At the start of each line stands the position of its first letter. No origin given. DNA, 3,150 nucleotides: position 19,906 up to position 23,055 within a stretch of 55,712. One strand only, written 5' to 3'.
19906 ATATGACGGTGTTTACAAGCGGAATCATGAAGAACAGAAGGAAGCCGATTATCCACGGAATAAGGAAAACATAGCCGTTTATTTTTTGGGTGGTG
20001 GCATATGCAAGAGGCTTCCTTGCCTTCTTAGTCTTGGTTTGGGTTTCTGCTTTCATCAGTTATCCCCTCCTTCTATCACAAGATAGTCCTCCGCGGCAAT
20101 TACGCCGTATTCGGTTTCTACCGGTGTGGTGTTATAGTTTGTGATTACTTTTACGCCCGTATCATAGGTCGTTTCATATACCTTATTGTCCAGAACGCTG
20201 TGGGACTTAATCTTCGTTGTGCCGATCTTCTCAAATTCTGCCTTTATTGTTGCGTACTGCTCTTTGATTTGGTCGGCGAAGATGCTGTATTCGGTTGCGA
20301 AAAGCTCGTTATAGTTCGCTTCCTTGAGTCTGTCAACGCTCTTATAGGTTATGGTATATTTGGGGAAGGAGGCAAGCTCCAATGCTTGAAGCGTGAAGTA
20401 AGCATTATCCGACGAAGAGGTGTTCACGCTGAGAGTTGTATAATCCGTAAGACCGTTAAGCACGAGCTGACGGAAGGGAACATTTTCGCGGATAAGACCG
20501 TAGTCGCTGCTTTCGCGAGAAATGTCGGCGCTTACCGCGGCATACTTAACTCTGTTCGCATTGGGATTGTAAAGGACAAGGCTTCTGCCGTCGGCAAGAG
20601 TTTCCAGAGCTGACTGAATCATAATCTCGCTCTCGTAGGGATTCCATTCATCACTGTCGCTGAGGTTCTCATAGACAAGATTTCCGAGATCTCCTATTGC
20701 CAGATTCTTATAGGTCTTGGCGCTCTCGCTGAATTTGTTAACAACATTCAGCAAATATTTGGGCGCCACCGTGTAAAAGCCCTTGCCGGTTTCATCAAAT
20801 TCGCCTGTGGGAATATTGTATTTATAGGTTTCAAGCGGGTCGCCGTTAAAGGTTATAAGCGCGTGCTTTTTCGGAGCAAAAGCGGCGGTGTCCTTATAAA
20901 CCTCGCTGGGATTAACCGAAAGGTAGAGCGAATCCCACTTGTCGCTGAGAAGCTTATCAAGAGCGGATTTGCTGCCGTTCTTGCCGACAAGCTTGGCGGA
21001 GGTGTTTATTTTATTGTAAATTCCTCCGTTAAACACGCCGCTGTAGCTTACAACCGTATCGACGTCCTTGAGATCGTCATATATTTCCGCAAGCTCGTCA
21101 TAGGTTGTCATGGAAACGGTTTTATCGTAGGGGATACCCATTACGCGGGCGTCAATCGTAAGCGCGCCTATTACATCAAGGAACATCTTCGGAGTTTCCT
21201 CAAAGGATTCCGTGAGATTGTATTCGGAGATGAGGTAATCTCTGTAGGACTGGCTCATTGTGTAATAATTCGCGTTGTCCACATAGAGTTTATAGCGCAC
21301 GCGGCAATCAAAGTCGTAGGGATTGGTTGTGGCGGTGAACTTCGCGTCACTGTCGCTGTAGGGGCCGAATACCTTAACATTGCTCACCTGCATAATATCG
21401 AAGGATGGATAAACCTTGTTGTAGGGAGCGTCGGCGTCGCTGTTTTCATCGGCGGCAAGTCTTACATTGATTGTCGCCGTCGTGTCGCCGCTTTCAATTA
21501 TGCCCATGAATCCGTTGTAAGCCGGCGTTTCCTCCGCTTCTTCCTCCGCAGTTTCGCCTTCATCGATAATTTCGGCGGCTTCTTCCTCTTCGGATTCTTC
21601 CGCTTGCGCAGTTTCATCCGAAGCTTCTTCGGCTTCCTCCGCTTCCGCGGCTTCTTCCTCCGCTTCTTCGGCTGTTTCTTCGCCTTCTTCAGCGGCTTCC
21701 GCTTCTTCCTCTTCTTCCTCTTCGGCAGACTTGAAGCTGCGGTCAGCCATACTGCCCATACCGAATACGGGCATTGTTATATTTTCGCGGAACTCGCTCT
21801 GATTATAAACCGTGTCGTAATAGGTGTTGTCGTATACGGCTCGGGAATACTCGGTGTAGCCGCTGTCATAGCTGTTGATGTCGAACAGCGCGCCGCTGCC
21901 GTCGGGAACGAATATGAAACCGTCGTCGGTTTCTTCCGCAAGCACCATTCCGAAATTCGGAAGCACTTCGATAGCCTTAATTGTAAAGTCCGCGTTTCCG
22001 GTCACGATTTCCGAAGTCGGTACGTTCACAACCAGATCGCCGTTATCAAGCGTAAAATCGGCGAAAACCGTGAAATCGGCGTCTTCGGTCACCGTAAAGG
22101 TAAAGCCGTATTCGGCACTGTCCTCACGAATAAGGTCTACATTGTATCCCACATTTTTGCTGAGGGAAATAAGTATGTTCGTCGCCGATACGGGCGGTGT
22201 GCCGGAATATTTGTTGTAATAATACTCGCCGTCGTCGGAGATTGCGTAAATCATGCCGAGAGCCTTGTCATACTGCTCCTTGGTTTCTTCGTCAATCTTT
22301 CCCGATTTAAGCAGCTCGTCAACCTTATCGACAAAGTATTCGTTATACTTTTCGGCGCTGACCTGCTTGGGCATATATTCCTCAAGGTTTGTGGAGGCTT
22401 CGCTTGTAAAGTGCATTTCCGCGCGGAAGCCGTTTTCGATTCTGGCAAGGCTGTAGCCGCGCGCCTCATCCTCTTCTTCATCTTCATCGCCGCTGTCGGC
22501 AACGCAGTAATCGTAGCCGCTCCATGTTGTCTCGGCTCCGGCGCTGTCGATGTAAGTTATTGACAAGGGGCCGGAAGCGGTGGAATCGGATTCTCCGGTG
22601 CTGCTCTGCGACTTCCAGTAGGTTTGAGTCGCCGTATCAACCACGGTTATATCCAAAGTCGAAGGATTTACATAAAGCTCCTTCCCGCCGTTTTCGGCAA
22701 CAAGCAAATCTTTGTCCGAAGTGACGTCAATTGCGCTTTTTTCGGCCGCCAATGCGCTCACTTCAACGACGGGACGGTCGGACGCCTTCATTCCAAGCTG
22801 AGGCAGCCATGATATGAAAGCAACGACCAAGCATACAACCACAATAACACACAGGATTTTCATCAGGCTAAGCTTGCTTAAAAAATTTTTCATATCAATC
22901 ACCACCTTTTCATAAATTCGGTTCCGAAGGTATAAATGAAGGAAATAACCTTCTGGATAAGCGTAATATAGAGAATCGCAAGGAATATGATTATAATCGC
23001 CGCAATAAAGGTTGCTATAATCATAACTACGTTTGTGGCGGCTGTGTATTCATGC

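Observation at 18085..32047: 13.9-kb nine-gene operon joining two ABC-importer membrane modules to an uncharacterised NHL-propeller / Yip1 / giant exoprotein trio: candidate undescribed cell-surface capture-and-import system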

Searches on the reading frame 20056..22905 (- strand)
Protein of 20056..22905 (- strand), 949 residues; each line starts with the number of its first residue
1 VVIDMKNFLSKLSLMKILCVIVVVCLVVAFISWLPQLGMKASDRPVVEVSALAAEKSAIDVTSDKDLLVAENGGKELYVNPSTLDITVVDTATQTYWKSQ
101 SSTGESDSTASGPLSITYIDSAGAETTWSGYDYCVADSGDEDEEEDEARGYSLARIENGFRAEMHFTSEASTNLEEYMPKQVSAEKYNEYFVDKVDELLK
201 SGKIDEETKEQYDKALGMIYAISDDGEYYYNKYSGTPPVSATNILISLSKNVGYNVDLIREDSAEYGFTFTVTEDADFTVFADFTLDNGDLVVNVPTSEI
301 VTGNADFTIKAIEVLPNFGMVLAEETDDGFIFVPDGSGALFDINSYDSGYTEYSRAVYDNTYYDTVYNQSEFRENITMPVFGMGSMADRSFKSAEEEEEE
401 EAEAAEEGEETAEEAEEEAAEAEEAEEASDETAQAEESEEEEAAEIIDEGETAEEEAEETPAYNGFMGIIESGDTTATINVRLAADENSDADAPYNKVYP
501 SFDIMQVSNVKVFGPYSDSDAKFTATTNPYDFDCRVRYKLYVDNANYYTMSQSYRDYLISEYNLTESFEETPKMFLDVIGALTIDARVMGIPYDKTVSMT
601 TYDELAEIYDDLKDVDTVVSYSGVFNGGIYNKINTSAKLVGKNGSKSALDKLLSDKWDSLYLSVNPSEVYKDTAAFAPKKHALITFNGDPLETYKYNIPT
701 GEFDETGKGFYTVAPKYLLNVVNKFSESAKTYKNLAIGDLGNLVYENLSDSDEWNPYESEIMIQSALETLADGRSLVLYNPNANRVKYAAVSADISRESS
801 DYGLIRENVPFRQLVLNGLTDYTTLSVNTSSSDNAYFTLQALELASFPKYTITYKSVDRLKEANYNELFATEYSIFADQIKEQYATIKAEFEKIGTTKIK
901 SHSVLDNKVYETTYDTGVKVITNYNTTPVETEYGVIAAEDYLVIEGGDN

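Call 3: search_protein_families(library=pfam, proteins=[window:20056-22905:-], max_evalue=0.01)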
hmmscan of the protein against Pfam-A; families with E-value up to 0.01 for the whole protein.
window:20056-22905:- (949 aa): 1 family
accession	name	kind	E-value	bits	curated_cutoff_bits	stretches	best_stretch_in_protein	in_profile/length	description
PF18952.6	DUF5696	-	1.3e-124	417.5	25.6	2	464-941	134-612/612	Family of unknown function (DUF5696)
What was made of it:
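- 20056..22893 (-): D: N-terminally TM-anchored DUF5696 ectoprotein (945 aa) with a GH129/GH101-like fold. PF18952 E 1e-124 (call 3).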

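Call 4: search_protein_families(library=ncbifam, proteins=[window:20056-22905:-], max_evalue=0.01)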
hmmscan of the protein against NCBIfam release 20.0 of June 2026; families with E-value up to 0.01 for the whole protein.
window:20056-22905:- (949 aa): 0 families

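Call 8: search_solved_structures(query=window:20056-22905:-, max_evalue=1)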
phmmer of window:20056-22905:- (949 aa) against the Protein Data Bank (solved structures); distinct sequences matched with E-value up to 1: 0.

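Call 11: find_homologous_proteins(query=window:20056-22905:-, max_evalue=0.00001)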
Query window:20056-22905:- (949 aa): 58 proteins with E <= 0.00001 among 8000 candidates.
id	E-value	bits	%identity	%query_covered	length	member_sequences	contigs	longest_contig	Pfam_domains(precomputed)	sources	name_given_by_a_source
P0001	0.0e+0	2071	100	100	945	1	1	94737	PF18952.7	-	-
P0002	0.0e+0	1608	77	99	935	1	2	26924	PF18952.7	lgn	-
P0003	0.0e+0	1543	74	99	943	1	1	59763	PF18952.7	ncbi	-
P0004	0.0e+0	1487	72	99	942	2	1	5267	PF18952.7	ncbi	-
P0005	0.0e+0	1484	79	52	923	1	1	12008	PF18952.7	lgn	-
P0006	0.0e+0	1482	70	99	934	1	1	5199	PF18952.7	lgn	-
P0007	0.0e+0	1460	71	99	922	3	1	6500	PF18952.7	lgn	-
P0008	0.0e+0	1359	66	99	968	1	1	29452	PF18952.7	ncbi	-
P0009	4.6e-292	990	51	99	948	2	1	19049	PF18952.7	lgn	-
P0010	6.0e-286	969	50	99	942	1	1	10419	PF18952.7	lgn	-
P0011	8.8e-282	956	50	99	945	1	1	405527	PF18952.7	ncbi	-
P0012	5.2e-280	950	50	99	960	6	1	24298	PF18952.7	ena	-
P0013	3.9e-279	947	51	99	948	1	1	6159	PF18952.7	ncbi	-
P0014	1.3e-278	945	50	99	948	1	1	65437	PF18952.7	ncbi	ncbi:MAG: DUF5696 domain-containing protein [Clostridia bacterium]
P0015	3.4e-278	944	50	98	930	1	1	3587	PF18952.7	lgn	-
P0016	1.1e-277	942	57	51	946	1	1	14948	PF18952.7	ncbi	-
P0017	4.0e-277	940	50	99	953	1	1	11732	PF18952.7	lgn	-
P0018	3.7e-275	934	50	99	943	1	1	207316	PF18952.7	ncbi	-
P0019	6.1e-274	930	49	99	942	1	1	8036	PF18952.7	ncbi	-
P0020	1.5e-273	928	49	99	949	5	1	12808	PF18952.7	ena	-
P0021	2.9e-273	927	49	99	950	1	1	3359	PF18952.7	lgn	-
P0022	2.2e-272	925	49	99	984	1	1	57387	PF18952.7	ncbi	-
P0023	4.3e-271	920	49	99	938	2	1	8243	PF18952.7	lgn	-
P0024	5.2e-271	920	51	52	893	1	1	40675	PF18952.7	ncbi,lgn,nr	ncbi:MAG: DUF5696 domain-containing protein [Clostridia bacterium]|nr:DUF5696 domain-containing prot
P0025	1.2e-269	916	50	99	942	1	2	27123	PF18952.7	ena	-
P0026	1.9e-268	912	49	99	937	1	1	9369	PF18952.7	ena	-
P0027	2.8e-264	898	55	51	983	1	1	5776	PF18952.7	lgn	-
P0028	1.3e-263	896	47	99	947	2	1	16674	PF18952.7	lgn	-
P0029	3.2e-262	891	48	99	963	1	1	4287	PF18952.7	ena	-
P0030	1.1e-261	889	48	99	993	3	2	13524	PF18952.7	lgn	-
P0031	3.3e-261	888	47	99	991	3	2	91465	PF18952.7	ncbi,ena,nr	ncbi:MAG: hypothetical protein IJ316_04995 [Clostridia bacterium]|nr:hypothetical protein [Clostridi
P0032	1.0e-256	873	47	99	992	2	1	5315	PF18952.7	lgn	-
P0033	1.4e-255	869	46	99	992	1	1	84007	PF18952.7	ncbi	-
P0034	9.9e-253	860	46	99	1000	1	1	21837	PF18952.7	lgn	-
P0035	1.2e-245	836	46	99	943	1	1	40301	PF18952.7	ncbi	-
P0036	6.3e-196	672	45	51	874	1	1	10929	PF18952.7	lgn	-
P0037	6.6e-194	665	43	50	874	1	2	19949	PF18952.7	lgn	-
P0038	5.7e-183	629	38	51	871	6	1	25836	PF18952.7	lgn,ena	-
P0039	5.8e-177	609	41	52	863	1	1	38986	PF18952.7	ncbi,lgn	-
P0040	2.5e-173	597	39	51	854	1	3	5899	PF18952.7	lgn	-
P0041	1.4e-170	588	38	51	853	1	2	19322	PF18952.7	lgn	-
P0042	9.7e-168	578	38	50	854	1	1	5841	PF18952.7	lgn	-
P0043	4.6e-167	576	39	51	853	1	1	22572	PF18952.7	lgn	-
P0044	4.9e-164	566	39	51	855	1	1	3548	PF18952.7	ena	-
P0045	7.3e-163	562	40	51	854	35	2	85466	PF18952.7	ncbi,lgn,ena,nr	ncbi:MAG: hypothetical protein KIC92_06235 [Clostridiales bacterium]|nr:hypothetical protein [Clostr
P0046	3.8e-146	507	31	99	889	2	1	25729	PF18952.7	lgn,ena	-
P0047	2.8e-131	458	35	51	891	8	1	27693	PF18952.7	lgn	-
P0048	3.8e-38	150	26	51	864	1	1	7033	PF18952.7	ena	-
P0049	3.7e-37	146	26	88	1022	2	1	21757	PF18952.7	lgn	-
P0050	1.1e-34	138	25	89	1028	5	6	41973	PF18952.7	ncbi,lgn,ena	-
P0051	1.3e-33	135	29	50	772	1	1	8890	PF18952.7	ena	-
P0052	9.2e-32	128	22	50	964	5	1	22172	PF18952.7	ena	-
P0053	2.9e-26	110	24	89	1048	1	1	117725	PF18952.7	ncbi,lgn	-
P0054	7.8e-25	105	26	51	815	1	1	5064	PF18952.7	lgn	-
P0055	2.1e-18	84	22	89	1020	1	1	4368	PF18952.7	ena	-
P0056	4.5e-18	83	23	89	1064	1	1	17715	PF18952.7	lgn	-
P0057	3.5e-16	77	21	49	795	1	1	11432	PF18952.7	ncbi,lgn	-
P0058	7.8e-11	59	22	80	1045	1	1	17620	PF18952.7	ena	-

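Call 12: find_encoding_contigs(protein=P0011, flank=10000, max_places=2)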
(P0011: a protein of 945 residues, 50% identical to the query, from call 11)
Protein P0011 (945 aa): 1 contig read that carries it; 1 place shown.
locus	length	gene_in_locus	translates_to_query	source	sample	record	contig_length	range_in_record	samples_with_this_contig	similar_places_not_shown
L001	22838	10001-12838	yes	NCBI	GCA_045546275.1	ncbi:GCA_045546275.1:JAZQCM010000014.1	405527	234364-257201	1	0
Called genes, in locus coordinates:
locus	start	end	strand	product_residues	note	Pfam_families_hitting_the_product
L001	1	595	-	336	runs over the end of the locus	PF00149:Metallophos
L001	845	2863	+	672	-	-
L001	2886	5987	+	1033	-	-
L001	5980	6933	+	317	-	PF00528:BPD_transp_1 (weak)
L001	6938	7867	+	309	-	PF00528:BPD_transp_1 (weak)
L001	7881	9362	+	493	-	PF01436:NHL (faint)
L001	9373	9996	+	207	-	PF04893:Yip1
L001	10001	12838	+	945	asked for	PF18952:DUF5696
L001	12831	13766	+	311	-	-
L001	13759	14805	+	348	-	PF00528:BPD_transp_1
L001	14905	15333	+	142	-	PF00293:NUDIX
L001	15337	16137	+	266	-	PF00561:Abhydrolase_1 (weak), PF01674:Lipase_2 (weak), PF02089:Palm_thioest, PF05057:DUF676 (weak), PF07819:PGAP1 (faint)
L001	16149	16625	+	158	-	PF01243:PNPOx_N, PF12900:Pyridox_ox_2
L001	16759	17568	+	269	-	PF00497:SBP_bac_3, PF12974:Phosphonate-bd (weak)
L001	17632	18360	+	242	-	PF00528:BPD_transp_1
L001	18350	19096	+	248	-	PF00005:ABC_tran, PF02463:SMC_N (weak), PF09818:ABC_ATPase (faint), PF13175:AAA_15 (faint), PF13304:AAA_21 (weak)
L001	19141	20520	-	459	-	PF07833:Cu_amine_oxidN1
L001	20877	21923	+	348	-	PF03990:DUF348, PF06725:3D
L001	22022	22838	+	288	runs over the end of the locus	PF00398:RrnaAD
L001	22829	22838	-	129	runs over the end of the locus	PF06541:ABC_trans_CmpB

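Call 13: find_encoding_contigs(protein=P0045, flank=10000, max_places=2)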
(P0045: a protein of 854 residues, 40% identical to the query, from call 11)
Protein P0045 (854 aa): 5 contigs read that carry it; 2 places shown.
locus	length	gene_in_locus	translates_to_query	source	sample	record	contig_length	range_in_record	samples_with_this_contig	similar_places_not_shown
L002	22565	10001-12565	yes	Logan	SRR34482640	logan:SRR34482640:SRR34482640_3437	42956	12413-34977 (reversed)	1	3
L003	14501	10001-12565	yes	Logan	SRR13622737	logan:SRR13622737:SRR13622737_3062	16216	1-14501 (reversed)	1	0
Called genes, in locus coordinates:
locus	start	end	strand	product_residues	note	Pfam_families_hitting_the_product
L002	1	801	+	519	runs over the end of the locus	PF13859:BNR_3, PF13088:BNR_2, PF24316:Tli3 (faint), PF02012:BNR (faint), PF15902:Sortilin-Vps10 (weak)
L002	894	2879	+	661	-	PF16403:Bact_surface_Ig-like (weak)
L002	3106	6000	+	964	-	PF01547:SBP_bac_1, PF13416:SBP_bac_8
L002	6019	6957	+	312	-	PF00528:BPD_transp_1 (faint)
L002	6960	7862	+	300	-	PF00528:BPD_transp_1 (weak)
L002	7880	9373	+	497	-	PF01436:NHL (faint)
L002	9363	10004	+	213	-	PF04893:Yip1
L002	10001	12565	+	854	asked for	PF18952:DUF5696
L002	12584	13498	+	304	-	-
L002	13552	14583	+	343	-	PF00528:BPD_transp_1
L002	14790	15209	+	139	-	PF12844:HTH_19, PF01381:HTH_3, PF13443:HTH_26 (weak), PF13560:HTH_31 (weak), PF12674:Zn_ribbon_2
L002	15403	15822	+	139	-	PF01475:FUR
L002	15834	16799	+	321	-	PF01297:ZnuA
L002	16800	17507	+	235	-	PF02463:SMC_N (faint), PF00005:ABC_tran, PF13304:AAA_21 (weak)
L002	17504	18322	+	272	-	PF01032:FecCD (weak), PF00950:ABC-3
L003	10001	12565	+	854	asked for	PF18952:DUF5696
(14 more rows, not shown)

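Call 14: find_encoding_contigs(protein=P0053, flank=10000, max_places=2)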
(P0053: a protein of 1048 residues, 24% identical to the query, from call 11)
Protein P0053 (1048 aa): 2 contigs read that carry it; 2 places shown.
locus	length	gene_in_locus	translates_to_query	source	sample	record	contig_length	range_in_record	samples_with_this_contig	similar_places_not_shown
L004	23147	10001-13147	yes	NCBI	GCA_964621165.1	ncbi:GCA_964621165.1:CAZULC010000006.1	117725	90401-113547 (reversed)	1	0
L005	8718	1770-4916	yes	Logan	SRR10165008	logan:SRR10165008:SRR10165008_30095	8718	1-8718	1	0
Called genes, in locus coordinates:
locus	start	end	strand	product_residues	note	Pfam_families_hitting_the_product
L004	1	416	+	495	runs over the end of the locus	-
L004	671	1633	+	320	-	PF00480:ROK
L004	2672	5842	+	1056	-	PF01547:SBP_bac_1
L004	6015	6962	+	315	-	PF00528:BPD_transp_1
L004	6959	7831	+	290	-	PF00528:BPD_transp_1 (weak)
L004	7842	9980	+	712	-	PF04893:Yip1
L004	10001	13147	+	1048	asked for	PF18952:DUF5696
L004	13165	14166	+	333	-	PF00528:BPD_transp_1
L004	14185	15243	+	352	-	PF00528:BPD_transp_1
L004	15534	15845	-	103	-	-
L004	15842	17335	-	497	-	PF02386:TrkH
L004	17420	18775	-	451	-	PF02254:TrkA_N, PF03807:F420_oxidored (faint), PF02080:TrkA_C, PF02254:TrkA_N, PF02080:TrkA_C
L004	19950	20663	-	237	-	PF02592:Vut_1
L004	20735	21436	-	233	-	PF04055:Radical_SAM (weak)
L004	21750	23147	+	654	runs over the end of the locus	PF02449:Glyco_hydro_42, PF08532:Glyco_hydro_42M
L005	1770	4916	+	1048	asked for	PF18952:DUF5696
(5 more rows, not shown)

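Call 19: find_related_loci(query=A1, collection=genome_contigs, flank=10000)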
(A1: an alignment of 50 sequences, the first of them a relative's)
Query A1 (945 aa) in genome_contigs; peptide patterns used: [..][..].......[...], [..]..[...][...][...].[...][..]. (x = any residue, [..] = any of these).
599 stretches matched a pattern (row limit reached: there are more); 560 encode a relative of the query (tblastn E <= 1e-3); the best 80 are kept; 80 distinct loci.
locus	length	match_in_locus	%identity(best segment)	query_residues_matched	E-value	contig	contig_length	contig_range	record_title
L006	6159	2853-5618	51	1-940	0e+0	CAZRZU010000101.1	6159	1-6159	MAG TPA_asm: uncultured Oscillospiraceae bacterium isolate SRP315200_co1_541 genome assembly, contig: NODE_31349_length_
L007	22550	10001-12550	42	16-939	3e-120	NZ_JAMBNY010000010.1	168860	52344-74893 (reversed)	Paenibacillus camelliae strain TA 29 NODE_10_, whole genome shotgun sequence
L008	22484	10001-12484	42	32-939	3e-119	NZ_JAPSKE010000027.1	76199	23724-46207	MAG: Paenibacillus sp. isolate RH52_bin.008 NODE_185_length_76199_cov_4.952532, whole genome shotgun sequence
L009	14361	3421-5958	42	13-941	6e-119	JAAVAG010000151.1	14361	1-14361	MAG: Lachnospiraceae bacterium isolate Mgla_MAG_15-bin_15 c_000000073110, whole genome shotgun sequence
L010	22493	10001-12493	42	27-939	7e-117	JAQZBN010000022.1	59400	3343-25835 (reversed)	MAG: Herbinix sp. isolate L_E1_T20_C_bin.107 scaffold_593, whole genome shotgun sequence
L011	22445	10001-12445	43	28-921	3e-115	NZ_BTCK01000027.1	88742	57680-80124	Paenibacillus sp. CCS19 sequence027, whole genome shotgun sequence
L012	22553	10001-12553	41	9-941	2e-113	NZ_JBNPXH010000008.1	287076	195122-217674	Anaerotaenia torta strain DSM 100431 Ga0415261_08, whole genome shotgun sequence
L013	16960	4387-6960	41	2-941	3e-108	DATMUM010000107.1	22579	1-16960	MAG TPA_asm: Mobilitalea sp. isolate SMAG_U13040 k141_102687, whole genome shotgun sequence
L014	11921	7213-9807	39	1-941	6e-107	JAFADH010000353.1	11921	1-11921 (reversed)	MAG: Bacillota bacterium isolate OH_SBB_71 k127_623983, whole genome shotgun sequence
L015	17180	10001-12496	42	12-921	2e-105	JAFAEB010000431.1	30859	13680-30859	MAG: Bacillota bacterium isolate OH_SBlB_11 k127_1609894, whole genome shotgun sequence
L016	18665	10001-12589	40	1-939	2e-104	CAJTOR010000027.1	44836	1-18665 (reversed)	MAG TPA_asm: uncultured Lachnospiraceae bacterium isolate MGBC105353 genome assembly, contig: MGBC105353.27, whole genom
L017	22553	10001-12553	40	12-939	3e-102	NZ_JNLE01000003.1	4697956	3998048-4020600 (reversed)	Clostridium sp. KNHs205 BR73DRAFT_scf7180000000014_quiver.3_C, whole genome shotgun sequence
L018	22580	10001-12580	42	4-943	7e-113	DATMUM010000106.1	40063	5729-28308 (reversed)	MAG TPA_asm: Mobilitalea sp. isolate SMAG_U13040 k141_157114, whole genome shotgun sequence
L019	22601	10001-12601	39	1-944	1e-91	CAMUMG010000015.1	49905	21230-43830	MAG TPA_asm: uncultured Lachnospiraceae bacterium isolate SRR14038239_bin.12_metawrap_v1.3_MAG genome assembly, contig:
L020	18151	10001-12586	36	1-944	3e-85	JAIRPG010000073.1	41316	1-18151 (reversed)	MAG: Treponema sp. isolate Cf509_bin30 k119_1781657, whole genome shotgun sequence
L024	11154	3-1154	39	546-921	6e-72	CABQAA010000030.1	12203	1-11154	MAG TPA_asm: uncultured Ruminococcaceae bacterium isolate MGYG-HGUT-00388 genome assembly, contig: GUT_GENOME008483_30,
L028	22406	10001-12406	31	49-939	6e-52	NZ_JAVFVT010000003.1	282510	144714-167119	Paenibacillus sp. LHD-117 LHD.117_ctg003, whole genome shotgun sequence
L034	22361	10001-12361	30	64-945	7e-45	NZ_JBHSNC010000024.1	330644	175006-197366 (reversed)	Cohnella yongneupensis strain KACC 11768 platanus_K_default_24, whole genome shotgun sequence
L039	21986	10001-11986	27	241-945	1e-42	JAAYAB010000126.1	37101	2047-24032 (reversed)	MAG: Bacillota bacterium isolate AS02xzSISU_7 12191_AS02, whole genome shotgun sequence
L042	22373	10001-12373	29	65-945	2e-42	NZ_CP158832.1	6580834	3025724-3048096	Paenibacillus amylolyticus strain PAE5 chromosome, complete genome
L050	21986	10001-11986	30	213-941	2e-41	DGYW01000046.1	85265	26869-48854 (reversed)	MAG TPA_asm: Firmicutes bacterium UBA4996 UBA4996_contig_1671, whole genome shotgun sequence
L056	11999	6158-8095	27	232-941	2e-40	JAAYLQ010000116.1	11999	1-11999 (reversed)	MAG: Bacillota bacterium isolate AS15tlH2ME_94 57055_AS15, whole genome shotgun sequence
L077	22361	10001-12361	26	65-944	7e-37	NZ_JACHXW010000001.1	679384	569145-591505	Paenibacillus endophyticus strain CECT 8234 Ga0372411_01, whole genome shotgun sequence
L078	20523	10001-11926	24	234-941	2e-36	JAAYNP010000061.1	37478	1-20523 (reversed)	MAG: Bacillota bacterium isolate AS21ysBPME_219 116176_AS21, whole genome shotgun sequence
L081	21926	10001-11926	25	234-941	3e-36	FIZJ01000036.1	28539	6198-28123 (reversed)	uncultured Clostridia bacterium genome assembly, contig: 2453, whole genome shotgun sequence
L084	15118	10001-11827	27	274-943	5e-36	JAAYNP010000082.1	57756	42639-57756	MAG: Bacillota bacterium isolate AS21ysBPME_219 151101_AS21, whole genome shotgun sequence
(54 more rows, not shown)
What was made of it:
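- Some genomes carry two paralogous copies (call 19). Some genomes carry paralogous copies (call 19).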
